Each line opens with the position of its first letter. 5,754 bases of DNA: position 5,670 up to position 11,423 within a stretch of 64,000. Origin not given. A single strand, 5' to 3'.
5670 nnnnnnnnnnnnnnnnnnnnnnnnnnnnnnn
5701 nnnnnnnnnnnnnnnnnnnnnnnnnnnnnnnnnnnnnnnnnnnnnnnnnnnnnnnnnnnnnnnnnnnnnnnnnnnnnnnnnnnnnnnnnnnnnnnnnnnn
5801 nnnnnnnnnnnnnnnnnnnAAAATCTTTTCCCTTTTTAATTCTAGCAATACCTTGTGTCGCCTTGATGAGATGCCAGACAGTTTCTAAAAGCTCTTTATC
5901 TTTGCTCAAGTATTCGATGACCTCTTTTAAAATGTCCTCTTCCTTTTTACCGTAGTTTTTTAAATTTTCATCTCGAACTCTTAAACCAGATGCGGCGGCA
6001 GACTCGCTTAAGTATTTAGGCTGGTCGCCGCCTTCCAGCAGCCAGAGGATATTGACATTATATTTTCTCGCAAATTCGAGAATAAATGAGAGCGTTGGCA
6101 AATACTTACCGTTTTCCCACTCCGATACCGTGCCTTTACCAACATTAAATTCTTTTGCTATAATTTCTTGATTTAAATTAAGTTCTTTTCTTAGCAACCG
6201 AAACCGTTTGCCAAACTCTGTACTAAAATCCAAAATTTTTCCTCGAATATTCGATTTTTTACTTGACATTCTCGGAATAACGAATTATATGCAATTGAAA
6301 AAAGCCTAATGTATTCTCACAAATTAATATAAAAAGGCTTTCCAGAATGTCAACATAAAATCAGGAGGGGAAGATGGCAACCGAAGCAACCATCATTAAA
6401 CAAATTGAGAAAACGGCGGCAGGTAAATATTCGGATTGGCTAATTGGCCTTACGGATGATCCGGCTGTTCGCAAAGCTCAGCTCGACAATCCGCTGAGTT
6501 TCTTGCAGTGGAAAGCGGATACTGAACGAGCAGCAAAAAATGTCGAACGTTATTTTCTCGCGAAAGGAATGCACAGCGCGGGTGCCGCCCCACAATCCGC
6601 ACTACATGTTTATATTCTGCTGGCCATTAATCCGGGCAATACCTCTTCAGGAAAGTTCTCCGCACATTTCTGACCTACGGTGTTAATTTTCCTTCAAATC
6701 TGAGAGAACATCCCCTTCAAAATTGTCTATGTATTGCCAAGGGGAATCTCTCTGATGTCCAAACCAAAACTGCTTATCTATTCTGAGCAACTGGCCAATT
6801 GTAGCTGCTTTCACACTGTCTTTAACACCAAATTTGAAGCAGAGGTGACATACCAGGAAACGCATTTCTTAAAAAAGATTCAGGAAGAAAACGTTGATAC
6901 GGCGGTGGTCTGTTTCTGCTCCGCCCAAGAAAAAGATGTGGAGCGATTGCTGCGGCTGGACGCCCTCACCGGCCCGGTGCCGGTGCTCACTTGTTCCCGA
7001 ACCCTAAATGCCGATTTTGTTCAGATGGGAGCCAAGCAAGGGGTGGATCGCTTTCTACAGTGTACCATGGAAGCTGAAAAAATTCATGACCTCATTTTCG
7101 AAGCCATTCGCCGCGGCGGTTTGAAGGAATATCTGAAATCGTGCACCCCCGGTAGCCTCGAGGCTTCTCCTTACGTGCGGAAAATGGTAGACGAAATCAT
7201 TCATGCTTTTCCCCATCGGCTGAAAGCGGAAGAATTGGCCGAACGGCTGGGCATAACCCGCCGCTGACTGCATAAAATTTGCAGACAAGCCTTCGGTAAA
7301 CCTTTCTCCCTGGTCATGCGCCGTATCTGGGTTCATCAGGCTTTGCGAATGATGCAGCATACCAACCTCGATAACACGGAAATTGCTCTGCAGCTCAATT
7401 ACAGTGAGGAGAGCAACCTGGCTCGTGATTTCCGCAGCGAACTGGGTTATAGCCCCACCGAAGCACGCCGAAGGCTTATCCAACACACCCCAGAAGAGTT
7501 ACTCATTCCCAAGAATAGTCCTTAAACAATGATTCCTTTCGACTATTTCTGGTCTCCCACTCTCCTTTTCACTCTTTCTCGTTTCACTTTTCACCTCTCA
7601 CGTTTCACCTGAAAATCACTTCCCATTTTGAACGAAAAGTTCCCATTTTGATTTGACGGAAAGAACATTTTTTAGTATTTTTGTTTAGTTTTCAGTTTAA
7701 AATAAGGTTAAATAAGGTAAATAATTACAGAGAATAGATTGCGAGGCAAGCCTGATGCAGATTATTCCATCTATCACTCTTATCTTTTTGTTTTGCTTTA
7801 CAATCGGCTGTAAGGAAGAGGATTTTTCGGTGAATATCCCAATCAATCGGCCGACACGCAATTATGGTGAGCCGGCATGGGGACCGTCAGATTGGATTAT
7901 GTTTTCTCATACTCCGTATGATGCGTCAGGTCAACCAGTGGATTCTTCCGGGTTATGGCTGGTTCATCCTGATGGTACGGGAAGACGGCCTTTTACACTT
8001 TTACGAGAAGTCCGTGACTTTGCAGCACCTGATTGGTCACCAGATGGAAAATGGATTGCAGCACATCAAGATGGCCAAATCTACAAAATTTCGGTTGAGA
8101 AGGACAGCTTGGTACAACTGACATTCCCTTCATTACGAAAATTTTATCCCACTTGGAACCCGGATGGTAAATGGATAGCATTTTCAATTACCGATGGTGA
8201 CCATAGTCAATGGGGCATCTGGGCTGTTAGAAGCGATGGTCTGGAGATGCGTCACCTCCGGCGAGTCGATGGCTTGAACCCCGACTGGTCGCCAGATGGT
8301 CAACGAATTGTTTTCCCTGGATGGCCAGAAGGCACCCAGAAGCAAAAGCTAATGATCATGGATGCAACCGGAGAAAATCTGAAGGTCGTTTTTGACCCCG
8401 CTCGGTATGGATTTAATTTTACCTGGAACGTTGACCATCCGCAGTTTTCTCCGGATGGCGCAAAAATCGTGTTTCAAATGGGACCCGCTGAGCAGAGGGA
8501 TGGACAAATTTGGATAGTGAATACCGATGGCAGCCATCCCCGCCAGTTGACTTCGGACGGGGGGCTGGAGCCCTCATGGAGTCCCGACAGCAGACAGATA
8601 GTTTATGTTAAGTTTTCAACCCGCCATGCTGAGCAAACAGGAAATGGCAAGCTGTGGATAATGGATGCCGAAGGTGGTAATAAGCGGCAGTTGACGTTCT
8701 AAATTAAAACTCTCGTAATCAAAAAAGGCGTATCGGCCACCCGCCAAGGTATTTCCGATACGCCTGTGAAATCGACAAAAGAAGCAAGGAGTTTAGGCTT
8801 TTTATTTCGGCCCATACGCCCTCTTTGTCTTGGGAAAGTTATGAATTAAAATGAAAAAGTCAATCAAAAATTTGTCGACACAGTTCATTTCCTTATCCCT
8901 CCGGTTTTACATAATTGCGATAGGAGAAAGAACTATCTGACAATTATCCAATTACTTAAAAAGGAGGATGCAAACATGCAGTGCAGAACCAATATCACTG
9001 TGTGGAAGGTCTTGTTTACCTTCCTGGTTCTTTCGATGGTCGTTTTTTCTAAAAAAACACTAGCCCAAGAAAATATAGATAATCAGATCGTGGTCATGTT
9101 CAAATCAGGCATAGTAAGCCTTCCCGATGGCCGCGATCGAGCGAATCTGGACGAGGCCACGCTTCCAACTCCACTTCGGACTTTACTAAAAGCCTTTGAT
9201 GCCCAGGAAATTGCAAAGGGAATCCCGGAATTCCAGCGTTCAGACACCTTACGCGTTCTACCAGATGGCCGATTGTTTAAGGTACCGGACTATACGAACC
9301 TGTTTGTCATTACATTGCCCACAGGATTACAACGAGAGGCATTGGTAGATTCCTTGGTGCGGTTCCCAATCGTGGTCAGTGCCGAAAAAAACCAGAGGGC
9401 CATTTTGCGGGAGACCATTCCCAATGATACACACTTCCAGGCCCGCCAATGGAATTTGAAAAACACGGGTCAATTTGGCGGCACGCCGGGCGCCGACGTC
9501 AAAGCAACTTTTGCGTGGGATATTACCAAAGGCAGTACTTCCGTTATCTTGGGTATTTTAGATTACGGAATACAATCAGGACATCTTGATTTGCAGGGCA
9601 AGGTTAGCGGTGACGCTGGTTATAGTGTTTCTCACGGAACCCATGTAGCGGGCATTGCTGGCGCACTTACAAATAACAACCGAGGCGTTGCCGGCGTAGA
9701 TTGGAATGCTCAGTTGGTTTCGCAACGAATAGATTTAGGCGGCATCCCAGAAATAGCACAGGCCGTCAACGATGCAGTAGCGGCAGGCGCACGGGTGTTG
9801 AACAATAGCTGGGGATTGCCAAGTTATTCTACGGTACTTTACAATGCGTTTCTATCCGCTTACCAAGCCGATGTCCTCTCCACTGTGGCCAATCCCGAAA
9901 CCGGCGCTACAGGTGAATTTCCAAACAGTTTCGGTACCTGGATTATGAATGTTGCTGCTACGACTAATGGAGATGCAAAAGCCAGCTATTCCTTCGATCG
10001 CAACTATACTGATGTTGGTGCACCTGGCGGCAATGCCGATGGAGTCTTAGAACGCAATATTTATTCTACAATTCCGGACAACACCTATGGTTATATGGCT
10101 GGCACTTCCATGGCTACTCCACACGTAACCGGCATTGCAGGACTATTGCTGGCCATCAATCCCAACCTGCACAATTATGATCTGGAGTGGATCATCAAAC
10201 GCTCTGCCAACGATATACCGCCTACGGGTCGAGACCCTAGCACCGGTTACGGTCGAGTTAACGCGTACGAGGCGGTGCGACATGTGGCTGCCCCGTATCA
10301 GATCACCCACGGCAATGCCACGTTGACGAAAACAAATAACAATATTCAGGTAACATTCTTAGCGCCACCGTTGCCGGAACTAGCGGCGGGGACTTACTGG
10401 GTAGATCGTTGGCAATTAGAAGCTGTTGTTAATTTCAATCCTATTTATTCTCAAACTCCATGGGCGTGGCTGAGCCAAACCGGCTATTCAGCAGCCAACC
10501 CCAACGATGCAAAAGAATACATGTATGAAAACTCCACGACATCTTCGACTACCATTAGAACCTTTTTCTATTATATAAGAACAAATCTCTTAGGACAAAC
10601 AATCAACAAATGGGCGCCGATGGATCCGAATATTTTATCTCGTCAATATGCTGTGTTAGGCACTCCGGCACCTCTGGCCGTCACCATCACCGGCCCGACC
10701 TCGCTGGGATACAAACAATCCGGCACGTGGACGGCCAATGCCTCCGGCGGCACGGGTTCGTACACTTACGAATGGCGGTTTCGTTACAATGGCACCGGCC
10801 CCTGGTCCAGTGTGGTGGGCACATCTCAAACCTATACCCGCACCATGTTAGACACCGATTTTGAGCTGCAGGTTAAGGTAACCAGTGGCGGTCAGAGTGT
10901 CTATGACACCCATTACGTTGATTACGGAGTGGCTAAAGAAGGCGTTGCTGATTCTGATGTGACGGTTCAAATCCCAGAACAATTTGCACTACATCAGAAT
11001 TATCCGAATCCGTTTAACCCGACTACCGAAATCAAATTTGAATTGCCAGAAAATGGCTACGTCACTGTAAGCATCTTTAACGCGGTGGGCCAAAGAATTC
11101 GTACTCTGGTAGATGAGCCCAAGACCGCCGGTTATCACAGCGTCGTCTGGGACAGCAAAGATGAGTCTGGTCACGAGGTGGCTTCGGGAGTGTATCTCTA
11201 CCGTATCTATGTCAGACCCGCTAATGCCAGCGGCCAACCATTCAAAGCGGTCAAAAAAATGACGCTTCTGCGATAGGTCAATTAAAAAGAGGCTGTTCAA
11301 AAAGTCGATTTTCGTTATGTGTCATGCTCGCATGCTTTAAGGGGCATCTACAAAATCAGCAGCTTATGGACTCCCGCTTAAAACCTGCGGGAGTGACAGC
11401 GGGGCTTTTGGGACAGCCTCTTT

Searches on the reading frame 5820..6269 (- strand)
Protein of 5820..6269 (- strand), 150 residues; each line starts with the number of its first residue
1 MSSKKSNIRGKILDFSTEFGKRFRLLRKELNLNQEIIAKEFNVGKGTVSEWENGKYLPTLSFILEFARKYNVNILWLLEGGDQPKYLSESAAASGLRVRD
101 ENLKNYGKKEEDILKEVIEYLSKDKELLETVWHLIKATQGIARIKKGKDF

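Call 91: search_protein_families(library=pfam, proteins=[window:5820-6269:-], max_evalue=0.001)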
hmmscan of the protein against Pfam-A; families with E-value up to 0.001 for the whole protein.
window:5820-6269:- (150 aa): 4 families
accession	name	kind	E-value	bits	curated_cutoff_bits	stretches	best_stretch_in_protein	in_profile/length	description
PF01381.28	HTH_3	-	1.6e-11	44.5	23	1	24-77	2-55/55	Helix-turn-helix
PF12844.13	HTH_19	-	4e-10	39.9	30.2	1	20-80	1-61/64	Helix-turn-helix domain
PF13560.12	HTH_31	-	1.7e-08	35.1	27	1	18-72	1-56/64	Helix-turn-helix domain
PF07022.19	Phage_CI_repr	-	4.6e-05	24.1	22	1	36-84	17-64/65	Bacteriophage CI repressor helix-turn-helix domain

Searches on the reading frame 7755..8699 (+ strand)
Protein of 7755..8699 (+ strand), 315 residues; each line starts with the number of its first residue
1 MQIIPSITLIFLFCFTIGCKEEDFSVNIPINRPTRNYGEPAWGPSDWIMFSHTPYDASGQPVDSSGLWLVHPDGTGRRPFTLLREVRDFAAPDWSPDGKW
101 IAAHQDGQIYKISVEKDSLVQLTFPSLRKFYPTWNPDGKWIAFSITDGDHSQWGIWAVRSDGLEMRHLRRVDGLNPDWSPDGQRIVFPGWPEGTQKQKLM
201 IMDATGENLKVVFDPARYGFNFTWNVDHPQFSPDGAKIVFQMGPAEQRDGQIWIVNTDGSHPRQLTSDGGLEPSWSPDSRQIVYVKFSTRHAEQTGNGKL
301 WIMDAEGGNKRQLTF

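Call 91: search_protein_families(library=pfam, proteins=[window:7755-8699:+], max_evalue=0.001)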
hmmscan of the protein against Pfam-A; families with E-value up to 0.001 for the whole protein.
window:7755-8699:+ (315 aa): 5 families
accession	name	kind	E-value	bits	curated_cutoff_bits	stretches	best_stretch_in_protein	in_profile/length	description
PF07676.18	PD40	-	1.9e-17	63.1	20.9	0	121-144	3-26/38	WD40-like Beta Propeller Repeat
PF00930.27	DPPIV_N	-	2e-08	33.8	22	0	87-124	43-80/354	Dipeptidyl peptidase IV (DPP IV) N-terminal region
PF00400.38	WD40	-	0.00019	22.3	27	0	88-109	16-35/39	WD domain, G-beta repeat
PF25174.1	Beta-prop_THOC3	-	0.00025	20.6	305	0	93-243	9-149/272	THOC3 beta-propeller domain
PF24797.1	Beta-prop_WDR35_TULP_N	-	0.00056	19.6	80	0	93-150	122-180/332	WDR35/TULP4 N-terminal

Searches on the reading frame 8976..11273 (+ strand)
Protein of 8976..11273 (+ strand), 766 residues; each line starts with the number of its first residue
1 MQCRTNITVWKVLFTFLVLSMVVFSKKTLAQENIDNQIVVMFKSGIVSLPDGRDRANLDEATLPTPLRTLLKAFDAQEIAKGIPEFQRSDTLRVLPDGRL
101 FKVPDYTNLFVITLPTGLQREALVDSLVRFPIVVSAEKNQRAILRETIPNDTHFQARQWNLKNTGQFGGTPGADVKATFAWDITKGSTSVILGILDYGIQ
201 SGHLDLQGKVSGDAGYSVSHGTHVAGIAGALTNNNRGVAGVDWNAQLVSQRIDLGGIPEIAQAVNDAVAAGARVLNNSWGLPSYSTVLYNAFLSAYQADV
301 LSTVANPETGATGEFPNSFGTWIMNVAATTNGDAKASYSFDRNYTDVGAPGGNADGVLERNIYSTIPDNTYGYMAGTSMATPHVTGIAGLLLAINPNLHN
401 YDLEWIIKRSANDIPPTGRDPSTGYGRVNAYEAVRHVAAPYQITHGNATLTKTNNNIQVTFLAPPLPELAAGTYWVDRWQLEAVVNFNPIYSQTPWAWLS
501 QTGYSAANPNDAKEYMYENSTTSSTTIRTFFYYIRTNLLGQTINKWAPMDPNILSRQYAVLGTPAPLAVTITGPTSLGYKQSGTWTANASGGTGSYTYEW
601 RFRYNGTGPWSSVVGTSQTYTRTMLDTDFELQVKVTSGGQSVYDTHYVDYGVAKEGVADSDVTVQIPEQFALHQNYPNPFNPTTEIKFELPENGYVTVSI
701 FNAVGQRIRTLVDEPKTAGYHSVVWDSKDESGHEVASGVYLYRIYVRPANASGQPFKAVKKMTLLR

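Call 91: search_protein_families(library=pfam, proteins=[window:8976-11273:+], max_evalue=0.001)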
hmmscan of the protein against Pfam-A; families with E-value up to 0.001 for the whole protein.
window:8976-11273:+ (766 aa): 2 families
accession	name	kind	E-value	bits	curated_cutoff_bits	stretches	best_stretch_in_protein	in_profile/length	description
PF00082.27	Peptidase_S8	-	6.9e-35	121.2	21.8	1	189-426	3-288/288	Subtilase family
PF13860.13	FlgD_ig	-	4.9e-10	39.7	27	1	683-744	9-73/79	FlgD Ig-like domain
